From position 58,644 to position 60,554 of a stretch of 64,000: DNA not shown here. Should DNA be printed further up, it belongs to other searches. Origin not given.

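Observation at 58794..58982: In-frame 51-nt-period duplication of the conserved N-terminal strand of CysRS, with no nearby canonical start codon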

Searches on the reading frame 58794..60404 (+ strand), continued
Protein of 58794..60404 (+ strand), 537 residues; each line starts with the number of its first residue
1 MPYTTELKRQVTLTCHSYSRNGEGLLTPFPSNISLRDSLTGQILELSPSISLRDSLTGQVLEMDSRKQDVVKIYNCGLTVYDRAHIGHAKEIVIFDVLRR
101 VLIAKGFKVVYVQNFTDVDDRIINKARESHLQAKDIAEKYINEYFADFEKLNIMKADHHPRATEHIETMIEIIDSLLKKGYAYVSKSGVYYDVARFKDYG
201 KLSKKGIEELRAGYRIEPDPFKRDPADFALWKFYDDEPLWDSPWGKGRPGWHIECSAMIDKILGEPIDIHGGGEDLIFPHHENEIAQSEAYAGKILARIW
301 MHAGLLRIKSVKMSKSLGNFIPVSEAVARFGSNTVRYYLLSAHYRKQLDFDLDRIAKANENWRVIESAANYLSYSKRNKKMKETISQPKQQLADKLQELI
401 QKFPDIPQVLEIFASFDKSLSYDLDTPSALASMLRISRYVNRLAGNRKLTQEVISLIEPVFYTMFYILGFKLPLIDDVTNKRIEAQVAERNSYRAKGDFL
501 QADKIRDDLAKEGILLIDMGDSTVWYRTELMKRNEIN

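Call 20: find_encoding_contigs(protein=P0002, flank=2500, max_places=2)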
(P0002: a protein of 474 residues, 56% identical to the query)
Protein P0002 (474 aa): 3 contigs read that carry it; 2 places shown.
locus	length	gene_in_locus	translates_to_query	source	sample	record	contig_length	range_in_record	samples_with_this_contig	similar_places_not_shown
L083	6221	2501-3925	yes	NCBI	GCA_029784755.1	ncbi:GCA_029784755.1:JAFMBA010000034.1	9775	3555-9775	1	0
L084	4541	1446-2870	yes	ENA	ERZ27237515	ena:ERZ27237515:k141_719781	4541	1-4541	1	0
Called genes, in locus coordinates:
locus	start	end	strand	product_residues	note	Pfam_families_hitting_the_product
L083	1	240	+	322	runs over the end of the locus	PF01916:DS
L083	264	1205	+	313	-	PF10120:ThiN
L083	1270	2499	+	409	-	PF00535:Glycos_transf_2, PF10111:Glyco_tranf_2_2 (weak), PF13641:Glyco_tranf_2_3, PF13632:Glyco_trans_2_3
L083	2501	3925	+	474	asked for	PF00133:tRNA-synt_1 (faint), PF01406:tRNA-synt_1e, PF01921:tRNA-synt_1f (faint), PF09334:tRNA-synt_1g (weak)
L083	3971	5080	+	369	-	PF07431:DUF1512, PF23542:DUF1512_C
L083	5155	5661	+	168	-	-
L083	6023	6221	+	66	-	?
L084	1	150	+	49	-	?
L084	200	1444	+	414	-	PF13641:Glyco_tranf_2_3, PF00535:Glycos_transf_2, PF10111:Glyco_tranf_2_2 (weak), PF13632:Glyco_trans_2_3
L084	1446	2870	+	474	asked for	PF00133:tRNA-synt_1 (faint), PF01406:tRNA-synt_1e, PF01921:tRNA-synt_1f (faint), PF09334:tRNA-synt_1g (weak)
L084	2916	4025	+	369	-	PF07431:DUF1512, PF23542:DUF1512_C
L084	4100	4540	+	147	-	?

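Call 21: find_encoding_contigs(protein=P0007, flank=2500, max_places=2)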
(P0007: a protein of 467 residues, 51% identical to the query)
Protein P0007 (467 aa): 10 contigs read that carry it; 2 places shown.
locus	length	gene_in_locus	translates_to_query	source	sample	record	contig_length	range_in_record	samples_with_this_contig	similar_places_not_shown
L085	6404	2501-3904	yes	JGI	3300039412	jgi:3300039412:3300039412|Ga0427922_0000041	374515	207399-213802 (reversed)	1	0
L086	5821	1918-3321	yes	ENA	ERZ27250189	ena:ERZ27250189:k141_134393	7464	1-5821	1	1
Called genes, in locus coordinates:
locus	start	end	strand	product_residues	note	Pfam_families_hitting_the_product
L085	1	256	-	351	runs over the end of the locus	PF04055:Radical_SAM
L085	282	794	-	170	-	-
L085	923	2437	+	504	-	PF02074:Peptidase_M32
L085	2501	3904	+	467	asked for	PF01921:tRNA-synt_1f (faint), PF00133:tRNA-synt_1 (faint), PF01406:tRNA-synt_1e, PF09334:tRNA-synt_1g (weak)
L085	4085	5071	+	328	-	PF07431:DUF1512, PF23542:DUF1512_C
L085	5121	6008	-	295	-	PF00850:Hist_deacetyl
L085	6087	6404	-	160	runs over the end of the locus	PF04008:Adenosine_kin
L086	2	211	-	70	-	?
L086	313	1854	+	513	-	PF02074:Peptidase_M32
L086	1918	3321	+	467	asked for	PF01921:tRNA-synt_1f (faint), PF00133:tRNA-synt_1 (faint), PF01406:tRNA-synt_1e, PF09334:tRNA-synt_1g (weak)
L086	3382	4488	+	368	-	PF07431:DUF1512, PF23542:DUF1512_C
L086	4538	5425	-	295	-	PF00850:Hist_deacetyl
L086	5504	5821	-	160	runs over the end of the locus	PF04008:Adenosine_kin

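Call 22: find_encoding_contigs(protein=P0006, flank=2500, max_places=2)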
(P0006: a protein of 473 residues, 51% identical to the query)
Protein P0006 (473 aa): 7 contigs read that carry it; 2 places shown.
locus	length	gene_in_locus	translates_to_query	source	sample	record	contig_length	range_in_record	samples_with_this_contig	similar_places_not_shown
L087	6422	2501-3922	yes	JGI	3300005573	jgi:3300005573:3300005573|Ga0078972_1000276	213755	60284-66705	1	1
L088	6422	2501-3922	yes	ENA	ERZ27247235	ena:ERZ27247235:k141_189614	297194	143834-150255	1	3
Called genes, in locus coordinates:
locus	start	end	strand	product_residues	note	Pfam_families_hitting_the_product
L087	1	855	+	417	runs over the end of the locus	PF10111:Glyco_tranf_2_2 (weak), PF13641:Glyco_tranf_2_3, PF00535:Glycos_transf_2, PF13506:Glyco_transf_21, PF13632:Glyco_trans_2_3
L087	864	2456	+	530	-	PF02074:Peptidase_M32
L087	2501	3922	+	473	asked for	PF00133:tRNA-synt_1 (faint), PF01406:tRNA-synt_1e, PF01921:tRNA-synt_1f (faint), PF09334:tRNA-synt_1g (weak), PF23493:CysS_C (weak)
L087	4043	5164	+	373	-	PF07431:DUF1512, PF23542:DUF1512_C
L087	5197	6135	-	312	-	PF00850:Hist_deacetyl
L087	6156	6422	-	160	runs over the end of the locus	PF04008:Adenosine_kin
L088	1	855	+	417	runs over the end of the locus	PF10111:Glyco_tranf_2_2 (weak), PF13641:Glyco_tranf_2_3, PF00535:Glycos_transf_2, PF13506:Glyco_transf_21, PF13632:Glyco_trans_2_3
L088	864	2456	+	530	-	PF02074:Peptidase_M32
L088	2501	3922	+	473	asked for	PF00133:tRNA-synt_1 (faint), PF01406:tRNA-synt_1e, PF01921:tRNA-synt_1f (faint), PF09334:tRNA-synt_1g (weak), PF23493:CysS_C (weak)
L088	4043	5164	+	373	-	PF07431:DUF1512, PF23542:DUF1512_C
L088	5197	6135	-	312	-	PF00850:Hist_deacetyl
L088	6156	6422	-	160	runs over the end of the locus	PF04008:Adenosine_kin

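Call 23: find_encoding_contigs(protein=P0003, flank=2500, max_places=2)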
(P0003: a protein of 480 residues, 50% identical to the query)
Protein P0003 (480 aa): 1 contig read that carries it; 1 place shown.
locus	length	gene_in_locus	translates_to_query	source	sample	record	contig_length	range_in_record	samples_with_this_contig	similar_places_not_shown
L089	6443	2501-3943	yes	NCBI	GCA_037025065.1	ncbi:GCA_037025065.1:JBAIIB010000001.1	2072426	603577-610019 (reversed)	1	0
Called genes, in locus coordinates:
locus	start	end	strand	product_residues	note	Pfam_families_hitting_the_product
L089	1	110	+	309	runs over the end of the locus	PF01916:DS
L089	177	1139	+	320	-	PF10120:ThiN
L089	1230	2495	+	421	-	PF13506:Glyco_transf_21, PF00535:Glycos_transf_2, PF10111:Glyco_tranf_2_2, PF13641:Glyco_tranf_2_3, PF13632:Glyco_trans_2_3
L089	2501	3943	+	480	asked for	PF01406:tRNA-synt_1e, PF01921:tRNA-synt_1f (faint), PF00133:tRNA-synt_1 (weak), PF09334:tRNA-synt_1g (weak), PF09190:DALR_2 (weak)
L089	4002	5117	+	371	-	PF07431:DUF1512, PF23542:DUF1512_C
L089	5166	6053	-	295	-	PF00850:Hist_deacetyl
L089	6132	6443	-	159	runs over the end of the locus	PF04008:Adenosine_kin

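Call 40: list_cluster_members(proteins=[P0001])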
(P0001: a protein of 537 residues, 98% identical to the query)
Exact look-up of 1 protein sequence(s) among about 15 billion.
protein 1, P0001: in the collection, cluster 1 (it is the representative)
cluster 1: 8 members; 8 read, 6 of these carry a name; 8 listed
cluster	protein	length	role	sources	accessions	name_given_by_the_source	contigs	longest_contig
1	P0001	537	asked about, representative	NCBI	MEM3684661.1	MAG: cysteine--tRNA ligase [Conexivisphaerales archaeon]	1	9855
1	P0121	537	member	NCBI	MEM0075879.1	MAG: cysteine--tRNA ligase [Conexivisphaerales archaeon]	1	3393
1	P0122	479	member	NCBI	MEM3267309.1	MAG: cysteine--tRNA ligase, partial [Conexivisphaerales archaeon]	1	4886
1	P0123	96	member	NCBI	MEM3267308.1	MAG: hypothetical protein QXR69_01300, partial [Conexivisphaerales archaeon]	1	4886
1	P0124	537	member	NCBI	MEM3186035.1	MAG: cysteine--tRNA ligase [Conexivisphaerales archaeon]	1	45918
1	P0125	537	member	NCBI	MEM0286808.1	MAG: cysteine--tRNA ligase [Nitrososphaerota archaeon]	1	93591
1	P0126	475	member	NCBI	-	-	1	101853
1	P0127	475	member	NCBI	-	-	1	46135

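Call 42: find_encoding_contigs(protein=P0124, flank=1500, max_places=3)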
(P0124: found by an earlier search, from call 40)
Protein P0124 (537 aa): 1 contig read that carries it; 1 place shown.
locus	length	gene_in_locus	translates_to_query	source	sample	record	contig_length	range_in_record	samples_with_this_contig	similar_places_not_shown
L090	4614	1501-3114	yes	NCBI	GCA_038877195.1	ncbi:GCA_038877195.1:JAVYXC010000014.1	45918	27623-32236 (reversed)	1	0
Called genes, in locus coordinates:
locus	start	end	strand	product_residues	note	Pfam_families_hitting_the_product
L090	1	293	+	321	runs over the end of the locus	PF10120:ThiN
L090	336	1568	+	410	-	PF13506:Glyco_transf_21, PF00535:Glycos_transf_2, PF10111:Glyco_tranf_2_2, PF13641:Glyco_tranf_2_3, PF13632:Glyco_trans_2_3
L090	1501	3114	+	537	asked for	PF01406:tRNA-synt_1e, PF00133:tRNA-synt_1 (faint), PF09334:tRNA-synt_1g, PF01921:tRNA-synt_1f (weak)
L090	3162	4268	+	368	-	PF07431:DUF1512, PF23542:DUF1512_C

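Call 43: find_encoding_contigs(protein=P0121, flank=1500, max_places=3)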
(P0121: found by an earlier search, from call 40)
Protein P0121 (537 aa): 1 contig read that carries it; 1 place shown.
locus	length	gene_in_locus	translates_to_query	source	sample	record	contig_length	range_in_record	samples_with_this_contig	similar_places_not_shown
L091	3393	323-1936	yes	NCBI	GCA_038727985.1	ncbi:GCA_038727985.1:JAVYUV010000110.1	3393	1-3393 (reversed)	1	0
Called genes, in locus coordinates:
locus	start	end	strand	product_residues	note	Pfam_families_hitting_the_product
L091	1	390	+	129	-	?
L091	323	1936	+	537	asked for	PF01406:tRNA-synt_1e, PF00133:tRNA-synt_1 (faint), PF09334:tRNA-synt_1g, PF01921:tRNA-synt_1f (weak)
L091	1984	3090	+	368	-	PF07431:DUF1512, PF23542:DUF1512_C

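Call 44: find_encoding_contigs(protein=P0123, flank=1500, max_places=3)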
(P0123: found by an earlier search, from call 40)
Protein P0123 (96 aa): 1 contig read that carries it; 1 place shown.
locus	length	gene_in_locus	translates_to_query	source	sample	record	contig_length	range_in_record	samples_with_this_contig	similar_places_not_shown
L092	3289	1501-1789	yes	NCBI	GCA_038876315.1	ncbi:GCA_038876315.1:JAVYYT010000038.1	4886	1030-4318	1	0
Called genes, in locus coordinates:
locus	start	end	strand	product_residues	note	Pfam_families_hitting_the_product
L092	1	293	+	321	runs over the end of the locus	PF10120:ThiN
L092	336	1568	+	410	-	PF13506:Glyco_transf_21, PF00535:Glycos_transf_2, PF10111:Glyco_tranf_2_2, PF13641:Glyco_tranf_2_3, PF13632:Glyco_trans_2_3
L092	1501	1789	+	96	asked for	PF01406:tRNA-synt_1e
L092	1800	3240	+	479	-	PF01406:tRNA-synt_1e, PF01921:tRNA-synt_1f (faint), PF09334:tRNA-synt_1g (weak)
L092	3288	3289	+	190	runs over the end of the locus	PF07431:DUF1512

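Call 47: find_encoding_contigs(protein=P0097, flank=1000, max_places=4)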
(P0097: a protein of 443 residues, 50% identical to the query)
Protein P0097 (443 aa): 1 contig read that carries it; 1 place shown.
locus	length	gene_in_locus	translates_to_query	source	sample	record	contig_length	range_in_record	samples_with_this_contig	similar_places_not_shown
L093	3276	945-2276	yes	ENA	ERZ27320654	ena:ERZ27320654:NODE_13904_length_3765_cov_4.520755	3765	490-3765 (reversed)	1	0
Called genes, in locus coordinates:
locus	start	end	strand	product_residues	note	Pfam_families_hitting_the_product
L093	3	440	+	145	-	?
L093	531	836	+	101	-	PF00355:Rieske, PF13806:Rieske_2, PF22543:Rieske_4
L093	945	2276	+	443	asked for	PF00133:tRNA-synt_1 (faint), PF01406:tRNA-synt_1e, PF09334:tRNA-synt_1g (weak), PF09190:DALR_2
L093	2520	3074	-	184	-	PF12844:HTH_19, PF13560:HTH_31 (weak), PF01381:HTH_3, PF00571:CBS (weak)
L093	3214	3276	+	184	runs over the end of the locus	?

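Call 48: predict_structure(alignment_id=A3)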
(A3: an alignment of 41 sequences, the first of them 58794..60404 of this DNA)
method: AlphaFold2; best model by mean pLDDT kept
length: 537 residues; sequences in the alignment: 41
mean_pLDDT: 85.2   pTM: 0.86
mean pLDDT of the five models: 85.2, 84.9, 84.0, 82.7, 81.8
residues with pLDDT >= 90: 358; 70-90: 104; 50-70: 18; < 50: 57
segments of 3 or more residues with pLDDT < 50: 1-42, 380-390, 534-537
pLDDT, mean of each block of 10 residues (from residue 1): 29 22 28 35 78 96 97 90 89 98 97 92 90 93 94 96 96 98 97 92 79 69 92 93 96 95 96 92 96 97 92 85 94 97 95 95 96 71 41 70 82 97 98 97 89 86 97 89 94 95 95 88 86 48
secondary structure, 60 per line:
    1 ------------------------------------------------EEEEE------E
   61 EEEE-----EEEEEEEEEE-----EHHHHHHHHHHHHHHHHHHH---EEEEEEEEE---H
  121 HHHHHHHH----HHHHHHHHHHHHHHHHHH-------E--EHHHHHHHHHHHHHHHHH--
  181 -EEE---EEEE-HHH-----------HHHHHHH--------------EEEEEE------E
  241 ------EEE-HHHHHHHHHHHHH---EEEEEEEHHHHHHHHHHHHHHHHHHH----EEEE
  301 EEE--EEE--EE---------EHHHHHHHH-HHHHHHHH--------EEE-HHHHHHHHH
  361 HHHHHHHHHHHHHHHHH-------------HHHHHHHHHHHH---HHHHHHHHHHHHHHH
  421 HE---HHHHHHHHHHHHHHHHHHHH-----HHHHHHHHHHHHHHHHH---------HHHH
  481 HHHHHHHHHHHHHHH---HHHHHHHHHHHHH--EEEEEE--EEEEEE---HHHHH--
elements in order: E49-53 E60-64 E70-79 H86-104 E108-116 H120-128 H133-150 H162-178 E182-184 E188-191 H207-213 E228-233 E247-249 H251-263 E267-273 H274-292 E297-303 E306-308 H323-330 H332-339 E348-350 H352-377 H391-402 H406-421 H426-445 H451-467 H477-495 H499-511 E514-519 E522-527 H531-535

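Call 52: find_encoding_contigs(protein=P0017, flank=1000, max_places=4)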
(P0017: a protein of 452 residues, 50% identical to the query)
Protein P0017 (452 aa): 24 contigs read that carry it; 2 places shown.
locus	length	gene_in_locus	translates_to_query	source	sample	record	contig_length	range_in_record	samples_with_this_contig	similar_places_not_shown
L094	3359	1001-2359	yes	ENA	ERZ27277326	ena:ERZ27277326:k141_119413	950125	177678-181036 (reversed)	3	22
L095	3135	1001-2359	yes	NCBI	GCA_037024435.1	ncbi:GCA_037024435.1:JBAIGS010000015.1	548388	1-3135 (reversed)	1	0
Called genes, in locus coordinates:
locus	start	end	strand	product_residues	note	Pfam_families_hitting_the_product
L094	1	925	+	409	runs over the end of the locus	PF13506:Glyco_transf_21, PF00535:Glycos_transf_2, PF10111:Glyco_tranf_2_2, PF13641:Glyco_tranf_2_3, PF13632:Glyco_trans_2_3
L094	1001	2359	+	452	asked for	PF01406:tRNA-synt_1e, PF09334:tRNA-synt_1g, PF01921:tRNA-synt_1f (weak), PF00133:tRNA-synt_1, PF09334:tRNA-synt_1g (weak), PF23493:CysS_C (weak)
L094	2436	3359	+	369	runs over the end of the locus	PF07431:DUF1512, PF23542:DUF1512_C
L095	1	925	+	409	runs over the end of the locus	PF13506:Glyco_transf_21, PF00535:Glycos_transf_2, PF10111:Glyco_tranf_2_2, PF13641:Glyco_tranf_2_3, PF13632:Glyco_trans_2_3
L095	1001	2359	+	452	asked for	PF01406:tRNA-synt_1e, PF09334:tRNA-synt_1g, PF01921:tRNA-synt_1f (weak), PF00133:tRNA-synt_1, PF09334:tRNA-synt_1g (weak), PF23493:CysS_C (weak)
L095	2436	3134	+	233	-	?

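Call 53: find_encoding_contigs(protein=P0055, flank=1000, max_places=3)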
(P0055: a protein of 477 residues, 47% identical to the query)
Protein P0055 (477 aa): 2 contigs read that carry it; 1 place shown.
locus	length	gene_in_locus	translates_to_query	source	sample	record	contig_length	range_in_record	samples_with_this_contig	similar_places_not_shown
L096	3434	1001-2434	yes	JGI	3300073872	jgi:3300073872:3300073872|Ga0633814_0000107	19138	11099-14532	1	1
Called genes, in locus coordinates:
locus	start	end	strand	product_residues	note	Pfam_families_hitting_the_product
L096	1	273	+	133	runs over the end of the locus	-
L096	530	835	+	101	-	PF00355:Rieske, PF13806:Rieske_2, PF22543:Rieske_4 (weak)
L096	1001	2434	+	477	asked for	PF01921:tRNA-synt_1f (faint), PF01406:tRNA-synt_1e, PF09334:tRNA-synt_1g, PF00133:tRNA-synt_1 (weak), PF09190:DALR_2 (weak)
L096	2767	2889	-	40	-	-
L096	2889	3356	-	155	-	-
